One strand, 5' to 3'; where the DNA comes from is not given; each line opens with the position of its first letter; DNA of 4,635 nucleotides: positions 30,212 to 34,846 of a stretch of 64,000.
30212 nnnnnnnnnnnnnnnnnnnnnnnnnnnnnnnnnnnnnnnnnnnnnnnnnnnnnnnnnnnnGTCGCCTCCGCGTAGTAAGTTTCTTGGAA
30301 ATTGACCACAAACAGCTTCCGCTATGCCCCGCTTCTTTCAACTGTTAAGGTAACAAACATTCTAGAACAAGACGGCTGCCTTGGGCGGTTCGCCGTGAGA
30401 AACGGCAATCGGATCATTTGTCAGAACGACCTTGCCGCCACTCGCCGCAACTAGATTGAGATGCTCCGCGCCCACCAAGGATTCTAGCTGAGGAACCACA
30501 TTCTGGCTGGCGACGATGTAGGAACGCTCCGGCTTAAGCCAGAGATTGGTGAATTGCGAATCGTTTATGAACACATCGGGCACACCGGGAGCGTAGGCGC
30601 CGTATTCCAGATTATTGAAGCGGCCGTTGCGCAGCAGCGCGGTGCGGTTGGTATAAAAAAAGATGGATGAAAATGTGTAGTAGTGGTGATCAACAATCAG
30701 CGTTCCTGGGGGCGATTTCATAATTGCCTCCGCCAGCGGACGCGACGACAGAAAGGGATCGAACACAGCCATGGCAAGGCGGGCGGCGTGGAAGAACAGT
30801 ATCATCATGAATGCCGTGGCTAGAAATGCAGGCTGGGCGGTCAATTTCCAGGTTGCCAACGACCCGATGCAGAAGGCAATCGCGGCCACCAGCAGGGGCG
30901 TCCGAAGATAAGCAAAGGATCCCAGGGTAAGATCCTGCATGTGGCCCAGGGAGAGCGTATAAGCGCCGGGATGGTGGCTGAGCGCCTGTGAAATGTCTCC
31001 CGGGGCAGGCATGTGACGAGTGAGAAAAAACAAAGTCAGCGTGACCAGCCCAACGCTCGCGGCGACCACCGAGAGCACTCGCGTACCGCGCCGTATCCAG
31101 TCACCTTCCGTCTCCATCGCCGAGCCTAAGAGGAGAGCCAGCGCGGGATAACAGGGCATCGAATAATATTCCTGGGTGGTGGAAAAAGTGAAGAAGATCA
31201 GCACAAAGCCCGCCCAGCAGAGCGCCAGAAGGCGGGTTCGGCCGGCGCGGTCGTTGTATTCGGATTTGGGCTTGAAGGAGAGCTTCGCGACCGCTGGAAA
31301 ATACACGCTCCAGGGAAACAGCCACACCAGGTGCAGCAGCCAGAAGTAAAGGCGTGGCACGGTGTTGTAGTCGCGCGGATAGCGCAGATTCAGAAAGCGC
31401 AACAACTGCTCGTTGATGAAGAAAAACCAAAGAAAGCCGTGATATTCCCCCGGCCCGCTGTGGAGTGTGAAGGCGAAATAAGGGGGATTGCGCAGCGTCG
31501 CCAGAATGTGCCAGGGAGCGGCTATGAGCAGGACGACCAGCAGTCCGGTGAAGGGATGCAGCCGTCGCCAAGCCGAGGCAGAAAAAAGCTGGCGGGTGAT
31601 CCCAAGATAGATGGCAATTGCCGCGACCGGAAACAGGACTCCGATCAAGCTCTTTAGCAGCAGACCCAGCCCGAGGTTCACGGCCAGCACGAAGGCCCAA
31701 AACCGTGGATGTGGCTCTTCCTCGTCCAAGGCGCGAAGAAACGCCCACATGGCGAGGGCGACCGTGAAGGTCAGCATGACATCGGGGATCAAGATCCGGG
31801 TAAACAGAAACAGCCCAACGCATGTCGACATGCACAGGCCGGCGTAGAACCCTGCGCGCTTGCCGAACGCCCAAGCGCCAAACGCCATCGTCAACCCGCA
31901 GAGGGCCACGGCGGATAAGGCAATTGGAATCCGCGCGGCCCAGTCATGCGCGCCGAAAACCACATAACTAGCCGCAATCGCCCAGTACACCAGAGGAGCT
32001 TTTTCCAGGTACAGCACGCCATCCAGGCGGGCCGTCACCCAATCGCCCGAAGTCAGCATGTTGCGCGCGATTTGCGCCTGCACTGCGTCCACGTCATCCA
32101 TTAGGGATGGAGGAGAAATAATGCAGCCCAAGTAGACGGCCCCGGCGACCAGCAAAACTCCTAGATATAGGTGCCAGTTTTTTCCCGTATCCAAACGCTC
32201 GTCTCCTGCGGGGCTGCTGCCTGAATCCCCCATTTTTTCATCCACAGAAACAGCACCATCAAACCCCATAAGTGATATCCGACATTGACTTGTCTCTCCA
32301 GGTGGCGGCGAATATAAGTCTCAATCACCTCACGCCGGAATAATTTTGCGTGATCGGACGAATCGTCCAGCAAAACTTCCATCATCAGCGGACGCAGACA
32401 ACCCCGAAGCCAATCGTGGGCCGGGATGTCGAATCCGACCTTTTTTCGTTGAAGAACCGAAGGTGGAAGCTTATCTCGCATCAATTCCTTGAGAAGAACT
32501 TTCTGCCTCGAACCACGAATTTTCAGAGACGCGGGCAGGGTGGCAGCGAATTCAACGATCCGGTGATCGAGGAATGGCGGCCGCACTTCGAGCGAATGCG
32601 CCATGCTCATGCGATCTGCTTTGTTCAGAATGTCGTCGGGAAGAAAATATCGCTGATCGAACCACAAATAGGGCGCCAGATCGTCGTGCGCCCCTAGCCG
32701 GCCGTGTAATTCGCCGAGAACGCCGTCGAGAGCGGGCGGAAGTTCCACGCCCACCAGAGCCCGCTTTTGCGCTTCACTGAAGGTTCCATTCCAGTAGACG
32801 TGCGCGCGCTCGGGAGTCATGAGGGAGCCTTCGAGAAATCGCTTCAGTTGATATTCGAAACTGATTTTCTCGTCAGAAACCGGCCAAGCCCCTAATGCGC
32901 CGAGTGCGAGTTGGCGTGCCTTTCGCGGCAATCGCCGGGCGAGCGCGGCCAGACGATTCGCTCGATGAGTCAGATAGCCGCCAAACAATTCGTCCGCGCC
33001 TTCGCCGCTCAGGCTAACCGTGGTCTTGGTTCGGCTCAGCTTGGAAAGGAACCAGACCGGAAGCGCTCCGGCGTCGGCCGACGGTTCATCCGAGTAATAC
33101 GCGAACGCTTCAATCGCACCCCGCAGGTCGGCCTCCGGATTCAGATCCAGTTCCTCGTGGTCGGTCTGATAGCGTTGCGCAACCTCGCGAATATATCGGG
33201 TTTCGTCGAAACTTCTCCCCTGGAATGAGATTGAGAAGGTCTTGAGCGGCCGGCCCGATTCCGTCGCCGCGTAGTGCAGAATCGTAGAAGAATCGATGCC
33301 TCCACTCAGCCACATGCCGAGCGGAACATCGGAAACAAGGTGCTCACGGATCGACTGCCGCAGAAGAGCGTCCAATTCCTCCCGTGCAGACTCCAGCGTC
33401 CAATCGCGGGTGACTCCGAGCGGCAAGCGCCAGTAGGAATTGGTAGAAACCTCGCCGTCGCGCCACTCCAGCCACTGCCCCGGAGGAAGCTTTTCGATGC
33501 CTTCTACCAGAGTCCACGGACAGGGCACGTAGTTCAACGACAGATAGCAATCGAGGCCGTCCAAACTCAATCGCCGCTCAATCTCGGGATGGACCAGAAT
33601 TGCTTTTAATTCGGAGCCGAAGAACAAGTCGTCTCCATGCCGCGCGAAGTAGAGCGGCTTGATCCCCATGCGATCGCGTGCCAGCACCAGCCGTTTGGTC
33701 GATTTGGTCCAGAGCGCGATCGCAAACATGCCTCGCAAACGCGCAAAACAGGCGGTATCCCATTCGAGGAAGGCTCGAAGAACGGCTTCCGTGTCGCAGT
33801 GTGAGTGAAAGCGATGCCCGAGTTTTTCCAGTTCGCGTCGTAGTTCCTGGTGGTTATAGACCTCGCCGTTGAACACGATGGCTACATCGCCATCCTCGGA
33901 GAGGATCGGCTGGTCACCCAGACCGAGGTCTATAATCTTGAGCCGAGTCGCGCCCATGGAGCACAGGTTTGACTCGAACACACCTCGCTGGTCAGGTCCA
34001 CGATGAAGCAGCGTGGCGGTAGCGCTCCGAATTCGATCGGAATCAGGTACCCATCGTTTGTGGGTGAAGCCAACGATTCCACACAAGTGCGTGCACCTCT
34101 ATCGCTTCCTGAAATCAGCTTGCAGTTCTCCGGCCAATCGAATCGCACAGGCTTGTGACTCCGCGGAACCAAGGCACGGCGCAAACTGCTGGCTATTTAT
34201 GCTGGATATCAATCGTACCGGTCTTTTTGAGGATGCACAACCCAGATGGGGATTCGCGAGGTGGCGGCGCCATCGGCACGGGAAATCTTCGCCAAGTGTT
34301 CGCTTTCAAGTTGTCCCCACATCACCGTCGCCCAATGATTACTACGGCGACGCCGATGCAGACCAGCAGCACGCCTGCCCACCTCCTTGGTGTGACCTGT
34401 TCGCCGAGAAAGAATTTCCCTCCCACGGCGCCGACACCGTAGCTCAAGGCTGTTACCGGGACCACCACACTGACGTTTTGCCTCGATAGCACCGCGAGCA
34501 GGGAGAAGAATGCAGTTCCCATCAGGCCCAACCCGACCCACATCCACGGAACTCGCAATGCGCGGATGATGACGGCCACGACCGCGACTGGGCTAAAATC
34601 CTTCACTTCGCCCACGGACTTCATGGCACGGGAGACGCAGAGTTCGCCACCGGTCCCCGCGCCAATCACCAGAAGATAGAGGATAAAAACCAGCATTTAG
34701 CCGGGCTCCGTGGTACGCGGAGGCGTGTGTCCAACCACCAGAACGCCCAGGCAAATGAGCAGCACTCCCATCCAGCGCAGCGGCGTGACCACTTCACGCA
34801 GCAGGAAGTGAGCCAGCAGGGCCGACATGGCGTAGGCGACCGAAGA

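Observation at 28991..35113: EamA pair, asnB, ArnT-like GT-C and sqdB on one strand: an Arn-type lipid-carrier glycosylation module apparently wired to UDP-sulfoquinovose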

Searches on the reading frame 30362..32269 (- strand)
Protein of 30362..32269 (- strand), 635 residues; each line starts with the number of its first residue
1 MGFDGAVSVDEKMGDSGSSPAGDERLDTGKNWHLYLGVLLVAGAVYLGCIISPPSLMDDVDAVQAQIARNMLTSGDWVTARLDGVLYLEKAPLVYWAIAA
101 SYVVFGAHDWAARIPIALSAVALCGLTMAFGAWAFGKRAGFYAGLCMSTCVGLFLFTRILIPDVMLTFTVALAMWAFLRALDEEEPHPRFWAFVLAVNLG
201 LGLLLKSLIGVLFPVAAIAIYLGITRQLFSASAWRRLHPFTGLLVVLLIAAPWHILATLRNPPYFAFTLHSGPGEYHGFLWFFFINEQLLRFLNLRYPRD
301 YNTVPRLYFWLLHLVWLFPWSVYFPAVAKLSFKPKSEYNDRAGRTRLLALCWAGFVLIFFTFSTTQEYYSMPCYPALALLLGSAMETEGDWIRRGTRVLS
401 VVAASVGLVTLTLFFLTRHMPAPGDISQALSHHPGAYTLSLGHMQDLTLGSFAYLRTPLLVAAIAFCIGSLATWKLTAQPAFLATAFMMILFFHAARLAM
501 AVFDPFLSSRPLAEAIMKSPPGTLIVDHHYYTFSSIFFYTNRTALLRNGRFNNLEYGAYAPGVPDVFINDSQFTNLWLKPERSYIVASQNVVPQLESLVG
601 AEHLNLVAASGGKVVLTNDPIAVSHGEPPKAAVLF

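Call 4: search_protein_families(library=pfam, proteins=[window:30362-32269:-])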
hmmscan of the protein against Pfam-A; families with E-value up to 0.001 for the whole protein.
window:30362-32269:- (635 aa): 1 family
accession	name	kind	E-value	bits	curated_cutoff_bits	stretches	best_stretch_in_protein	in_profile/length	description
PF13231.12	PMT_2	-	1.2e-17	65.1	26.1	1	90-254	2-158/160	Dolichyl-phosphate-mannose-protein mannosyltransferase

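Call 5: search_protein_families(library=ncbifam, proteins=[window:30362-32269:-])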
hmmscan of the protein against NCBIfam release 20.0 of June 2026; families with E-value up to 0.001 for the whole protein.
window:30362-32269:- (635 aa): 1 family
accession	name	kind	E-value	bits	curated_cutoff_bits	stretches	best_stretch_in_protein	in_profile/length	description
NF009784.2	PRK13279.1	equivalog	4.8e-26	91.5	567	1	65-418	36-366/539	lipid IV(A) 4-amino-4-deoxy-L-arabinosyltransferase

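Call 7: search_solved_structures(query=window:30362-32269:-, show_alignments=2, max_evalue=0.01)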
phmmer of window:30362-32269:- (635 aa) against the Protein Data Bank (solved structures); distinct sequences matched with E-value up to 0.01: 1.
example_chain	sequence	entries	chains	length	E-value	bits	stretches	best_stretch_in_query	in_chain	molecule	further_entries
5ezm_A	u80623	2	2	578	8e-29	103.8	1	39-410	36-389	4-amino-4-deoxy-L-arabinose transferase or related glycosyltransferases of PMT family | 4-amino-4-deoxy-L-arabinose (L-Ara4N) transferase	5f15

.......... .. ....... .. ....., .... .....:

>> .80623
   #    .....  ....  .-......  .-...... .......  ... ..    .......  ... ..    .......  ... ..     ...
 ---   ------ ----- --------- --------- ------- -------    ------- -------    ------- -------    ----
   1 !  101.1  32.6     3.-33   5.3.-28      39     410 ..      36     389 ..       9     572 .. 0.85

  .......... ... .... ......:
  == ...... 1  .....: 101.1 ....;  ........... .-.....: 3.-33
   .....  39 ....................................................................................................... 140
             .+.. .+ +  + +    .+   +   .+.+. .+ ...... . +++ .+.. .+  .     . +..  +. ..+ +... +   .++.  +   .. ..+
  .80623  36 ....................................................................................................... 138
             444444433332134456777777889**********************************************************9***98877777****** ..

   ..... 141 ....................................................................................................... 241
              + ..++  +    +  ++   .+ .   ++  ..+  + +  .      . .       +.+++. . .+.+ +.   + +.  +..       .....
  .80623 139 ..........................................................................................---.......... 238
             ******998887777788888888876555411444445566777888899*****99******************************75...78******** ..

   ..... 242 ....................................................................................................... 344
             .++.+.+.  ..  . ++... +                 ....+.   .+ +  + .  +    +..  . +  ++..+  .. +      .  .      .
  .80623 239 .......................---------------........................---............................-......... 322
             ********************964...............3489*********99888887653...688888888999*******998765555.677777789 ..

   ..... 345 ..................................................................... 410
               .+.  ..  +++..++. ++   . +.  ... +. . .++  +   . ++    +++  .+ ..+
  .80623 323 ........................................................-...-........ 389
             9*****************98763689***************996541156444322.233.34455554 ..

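Call 41: find_related_loci(query=window:30362-32269:-, collection=metagenome_contigs, flank=8000)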
Query window:30362-32269:- (635 aa) in metagenome_contigs; peptide patterns used: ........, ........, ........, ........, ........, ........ (x = any residue, [..] = any of these).
600 stretches matched a pattern (row limit reached: there are more); 586 encode a relative of the query (tblastn E <= 1e-3); the best 80 are kept; 80 distinct loci.
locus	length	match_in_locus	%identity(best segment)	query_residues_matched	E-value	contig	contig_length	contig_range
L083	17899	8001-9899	89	1-635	0e+0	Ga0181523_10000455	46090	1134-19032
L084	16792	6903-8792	88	1-630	0e+0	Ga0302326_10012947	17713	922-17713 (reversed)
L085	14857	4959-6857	88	1-635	0e+0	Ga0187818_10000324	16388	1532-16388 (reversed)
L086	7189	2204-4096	86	1-635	0e+0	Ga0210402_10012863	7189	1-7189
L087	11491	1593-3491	88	1-635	0e+0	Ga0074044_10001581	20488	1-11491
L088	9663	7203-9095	87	1-635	0e+0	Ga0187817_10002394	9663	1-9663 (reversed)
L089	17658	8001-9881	86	1-627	0e+0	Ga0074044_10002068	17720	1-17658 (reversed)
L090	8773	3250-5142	84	1-635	0e+0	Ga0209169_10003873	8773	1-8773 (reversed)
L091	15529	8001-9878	85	1-630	0e+0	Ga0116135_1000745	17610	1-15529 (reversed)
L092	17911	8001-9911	84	1-633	0e+0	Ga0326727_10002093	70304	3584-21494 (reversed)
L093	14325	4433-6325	84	1-635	0e+0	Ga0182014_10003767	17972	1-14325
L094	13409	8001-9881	85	1-631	0e+0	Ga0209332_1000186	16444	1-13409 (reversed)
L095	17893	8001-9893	83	1-635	0e+0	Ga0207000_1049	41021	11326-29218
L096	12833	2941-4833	83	1-635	0e+0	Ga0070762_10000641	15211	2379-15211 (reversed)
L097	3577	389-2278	83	1-634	0e+0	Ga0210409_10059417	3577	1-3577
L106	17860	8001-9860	89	1-622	0e+0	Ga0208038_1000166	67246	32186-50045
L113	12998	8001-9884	70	1-633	0e+0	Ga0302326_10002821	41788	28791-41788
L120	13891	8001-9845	73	1-620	0e+0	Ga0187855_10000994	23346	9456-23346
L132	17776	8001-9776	74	38-632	0e+0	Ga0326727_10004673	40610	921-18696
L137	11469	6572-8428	70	1-624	0e+0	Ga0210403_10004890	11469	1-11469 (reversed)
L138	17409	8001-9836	69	9-628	0e+0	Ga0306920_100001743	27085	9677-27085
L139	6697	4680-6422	76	38-622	0e+0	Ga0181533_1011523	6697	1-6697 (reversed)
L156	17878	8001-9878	70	1-633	0e+0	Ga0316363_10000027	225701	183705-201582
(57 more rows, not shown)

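Call 48: search_protein_families(library=ncbifam, proteins=[L139:1317-2597:+, L137:2934-4121:-, L156:12756-13934:-, L132:3463-4896:+], max_evalue=1e-20)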
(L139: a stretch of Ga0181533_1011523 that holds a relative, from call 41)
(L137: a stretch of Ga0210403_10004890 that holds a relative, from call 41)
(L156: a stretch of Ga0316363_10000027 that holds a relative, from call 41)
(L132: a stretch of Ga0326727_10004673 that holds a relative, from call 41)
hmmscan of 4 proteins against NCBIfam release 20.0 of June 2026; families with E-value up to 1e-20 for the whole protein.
L139:1317-2597:+ (426 aa): 1 family
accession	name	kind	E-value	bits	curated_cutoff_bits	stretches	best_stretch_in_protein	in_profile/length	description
TIGR03472.1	HpnI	equivalog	3e-91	306.1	310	1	8-389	4-372/373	bacteriohopanetetrol glucosamine biosynthesis glycosyltransferase HpnI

L137:2934-4121:- (395 aa): 1 family
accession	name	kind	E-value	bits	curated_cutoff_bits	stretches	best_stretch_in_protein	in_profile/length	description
TIGR03472.1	HpnI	equivalog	3.5e-100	335.4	310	1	21-392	3-371/373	bacteriohopanetetrol glucosamine biosynthesis glycosyltransferase HpnI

L156:12756-13934:- (392 aa): 1 family
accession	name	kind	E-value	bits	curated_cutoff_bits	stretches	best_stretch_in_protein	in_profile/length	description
TIGR03472.1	HpnI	equivalog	5.5e-81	272.3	310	1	9-377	7-367/373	bacteriohopanetetrol glucosamine biosynthesis glycosyltransferase HpnI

L132:3463-4896:+ (478 aa): 9 families
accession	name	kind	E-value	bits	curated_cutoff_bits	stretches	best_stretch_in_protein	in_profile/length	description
TIGR03471.1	HpnJ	equivalog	2.7e-214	712.4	577.6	1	6-473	2-470/472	hopanoid biosynthesis associated radical SAM protein HpnJ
NF038361.1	rSAM_Sden_1168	equivalog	4.4e-35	121.3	575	1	124-443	198-527/560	Sden_1168 family B12-binding radical SAM P-methyltransferase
NF050148.1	rSAM_ApyD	equivalog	9.4e-35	120.1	750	1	88-393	90-394/645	RiPP biosynthesis radical SAM protein ApyD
TIGR04479.1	bcpD_PhpK_rSAM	subfamily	5.5e-34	117.4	600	1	196-378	235-417/504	PhpK family radical SAM P-methyltransferase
NF033070.1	rSAM_AprD4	equivalog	2.5e-28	99.2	500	1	186-400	178-398/456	AprD4 family radical SAM diol-dehydratase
TIGR02026.1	BchE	equivalog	6.6e-28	97.8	481.35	1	31-474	15-463/497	magnesium-protoporphyrin IX monomethyl ester anaerobic oxidative cyclase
TIGR04014.1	B12_SAM_MJ_0865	equivalog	1.3e-27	96.6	360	1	90-394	59-360/434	methyl-coenzyme M reductase glutamine C-methyltransferase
TIGR03975.1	rSAM_ocin_1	subfamily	8.3e-27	93.9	281.85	1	69-365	124-425/606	RiPP maturation radical SAM C-methyltransferase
TIGR04072.2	rSAM_ladder_B12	equivalog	5.9e-22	77.9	360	1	201-400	179-380/443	lipid biosynthesis B12-binding/radical SAM protein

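Call 52: search_protein_families(library=pfam, proteins=[L106:10002-10829:+, L138:9944-11044:+, L113:10112-11140:+, L137:2067-2897:-, L137:8733-9554:-, L120:2797-4116:-, L113:2271-3524:-], max_evalue=0.001)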
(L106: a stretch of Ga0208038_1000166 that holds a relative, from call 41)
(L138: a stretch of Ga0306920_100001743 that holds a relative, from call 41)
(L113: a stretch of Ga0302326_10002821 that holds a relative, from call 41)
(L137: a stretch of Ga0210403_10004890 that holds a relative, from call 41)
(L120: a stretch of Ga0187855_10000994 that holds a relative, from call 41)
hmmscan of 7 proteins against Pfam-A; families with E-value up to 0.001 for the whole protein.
L106:10002-10829:+ (275 aa): 0 families

L138:9944-11044:+ (366 aa): 3 families
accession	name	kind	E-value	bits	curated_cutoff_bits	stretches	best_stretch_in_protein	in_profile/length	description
PF13578.12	Methyltransf_24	-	9.5e-10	39.7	26.3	1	224-324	1-104/105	Methyltransferase domain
PF01596.23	Methyltransf_3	-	7e-09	35.7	22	1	208-284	33-107/204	O-methyltransferase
PF04989.18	RMNT_CmcI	-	1.4e-06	28.7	23.2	1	212-293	25-105/206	Rhamnosyl O-methyltransferase/CmcI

L113:10112-11140:+ (342 aa): 0 families

L137:2067-2897:- (276 aa): 0 families

L137:8733-9554:- (273 aa): 1 family
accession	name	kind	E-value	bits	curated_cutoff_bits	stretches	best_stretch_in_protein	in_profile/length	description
PF13714.12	PEP_mutase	-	6.4e-74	249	31.5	1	11-249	1-239/240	Phosphoenolpyruvate phosphomutase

L120:2797-4116:- (439 aa): 1 family
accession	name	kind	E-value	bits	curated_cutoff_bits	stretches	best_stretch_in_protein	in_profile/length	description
PF00149.33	Metallophos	-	7.4e-11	43.3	21.5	1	203-376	1-190/191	Calcineurin-like phosphoesterase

L113:2271-3524:- (417 aa): 1 family
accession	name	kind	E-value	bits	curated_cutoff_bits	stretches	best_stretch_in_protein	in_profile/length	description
PF00149.33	Metallophos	-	1.3e-12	49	21.5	1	184-357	1-190/191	Calcineurin-like phosphoesterase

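Call 62: search_protein_families(library=pfam, proteins=[L106:10002-10829:+], max_evalue=10)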
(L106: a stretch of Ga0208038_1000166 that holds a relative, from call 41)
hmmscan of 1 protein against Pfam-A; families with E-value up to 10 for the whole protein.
L106:10002-10829:+ (275 aa): 1 family
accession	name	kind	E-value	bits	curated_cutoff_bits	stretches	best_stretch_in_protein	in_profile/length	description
PF03691.19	UPF0167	-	0.2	11.9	25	1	112-187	61-127/174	Uncharacterised protein family (UPF0167)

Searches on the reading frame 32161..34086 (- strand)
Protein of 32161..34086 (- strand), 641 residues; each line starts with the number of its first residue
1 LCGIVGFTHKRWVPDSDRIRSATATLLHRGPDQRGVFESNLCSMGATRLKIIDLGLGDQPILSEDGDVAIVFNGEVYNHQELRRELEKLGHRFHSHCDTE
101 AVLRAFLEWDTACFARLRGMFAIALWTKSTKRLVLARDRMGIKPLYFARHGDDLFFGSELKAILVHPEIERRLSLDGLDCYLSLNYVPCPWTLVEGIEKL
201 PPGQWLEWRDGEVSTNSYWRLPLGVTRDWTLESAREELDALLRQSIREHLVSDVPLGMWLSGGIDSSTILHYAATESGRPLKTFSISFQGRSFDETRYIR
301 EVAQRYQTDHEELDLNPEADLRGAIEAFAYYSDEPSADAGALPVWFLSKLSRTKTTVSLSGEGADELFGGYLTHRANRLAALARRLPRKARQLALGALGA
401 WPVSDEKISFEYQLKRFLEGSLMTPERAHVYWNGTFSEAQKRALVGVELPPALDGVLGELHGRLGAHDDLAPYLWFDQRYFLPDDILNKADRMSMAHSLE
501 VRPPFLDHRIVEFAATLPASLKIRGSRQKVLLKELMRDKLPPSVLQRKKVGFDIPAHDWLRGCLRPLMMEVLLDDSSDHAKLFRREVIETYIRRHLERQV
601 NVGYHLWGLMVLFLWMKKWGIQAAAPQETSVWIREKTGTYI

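Call 4: search_protein_families(library=pfam, proteins=[window:32161-34086:-])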
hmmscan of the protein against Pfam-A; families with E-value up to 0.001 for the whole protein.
window:32161-34086:- (641 aa): 4 families
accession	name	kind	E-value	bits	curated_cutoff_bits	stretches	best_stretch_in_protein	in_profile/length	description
PF00733.27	Asn_synthase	-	8.1e-93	312.3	21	1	237-616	1-353/354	Asparagine synthase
PF13537.11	GATase_7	-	1e-44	151.9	25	1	47-164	2-122/123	Glutamine amidotransferase domain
PF13522.11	GATase_6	-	4.3e-39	134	27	1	31-159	1-130/130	Glutamine amidotransferase domain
PF06508.19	QueC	-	7.3e-05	22.8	22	1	259-316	5-61/210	Queuosine biosynthesis protein QueC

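Call 5: search_protein_families(library=ncbifam, proteins=[window:32161-34086:-])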
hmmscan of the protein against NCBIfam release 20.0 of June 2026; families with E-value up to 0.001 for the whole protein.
window:32161-34086:- (641 aa): 9 families
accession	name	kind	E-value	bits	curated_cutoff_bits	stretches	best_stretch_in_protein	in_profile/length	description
TIGR03108.1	eps_aminotran_1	hypoth_equivalog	2.4e-156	522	816.9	1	1-616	1-625/628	XrtA/PEP-CTERM system amidotransferase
TIGR01536.1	asn_synth_AEB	equivalog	4.4e-137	458.2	267.1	1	2-552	1-517/517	asparagine synthase (glutamine-hydrolyzing)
TIGR03104.1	trio_amidotrans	equivalog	4.8e-122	408.1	570.1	2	1-372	1-381/589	N-acetylglutaminylglutamine amidotransferase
NF006949.0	PRK09431.1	equivalog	8.8e-82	275.4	499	3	1-164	1-166/554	asparagine synthase B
NF033535.1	lass_lactam_cya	exception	4e-64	217.3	525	2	1-384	1-388/668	lasso peptide isopeptide bond-forming cyclase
NF033561.1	macrolact_Ik_Al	subfamily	4.1e-20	71.9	300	2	108-380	70-343/561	albusnodin/ikarugamycin family macrolactam cyclase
NF001484.0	PRK00331.1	subfamily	5.7e-12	44.8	381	1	60-166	87-201/601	isomerizing glutamine--fructose-6-phosphate transaminase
TIGR01134.1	purF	equivalog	9.7e-12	45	350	1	58-167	84-203/432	amidophosphoribosyltransferase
TIGR01135.1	glmS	equivalog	1.5e-11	43.6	418.05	1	60-166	86-200/607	glutamine--fructose-6-phosphate transaminase (isomerizing)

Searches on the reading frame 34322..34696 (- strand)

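Call 4: search_protein_families(library=pfam, proteins=[window:34322-34696:-])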
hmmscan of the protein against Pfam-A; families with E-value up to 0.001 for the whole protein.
window:34322-34696:- (124 aa): 2 families
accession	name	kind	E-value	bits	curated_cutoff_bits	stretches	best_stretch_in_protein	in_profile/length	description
PF00892.27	EamA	-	3.7e-06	27.7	28.2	1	51-120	60-134/135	EamA-like transporter family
PF10639.15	TMEM234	-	0.00036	21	30.1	1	54-119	48-112/113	Putative transmembrane family 234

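Call 5: search_protein_families(library=ncbifam, proteins=[window:34322-34696:-])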
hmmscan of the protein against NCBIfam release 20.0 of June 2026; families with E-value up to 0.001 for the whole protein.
window:34322-34696:- (124 aa): 2 families
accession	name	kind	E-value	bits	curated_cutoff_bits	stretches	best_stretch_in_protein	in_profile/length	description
NF011625.2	PRK15051.1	equivalog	7.1e-06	26.2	92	1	51-118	37-106/111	4-amino-4-deoxy-L-arabinose-phosphoundecaprenol flippase subunit ArnE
TIGR03340.1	phn_DUF6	hypoth_equivalog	0.00084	19.1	288.15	1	64-119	78-133/281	phosphonate utilization associated putative membrane protein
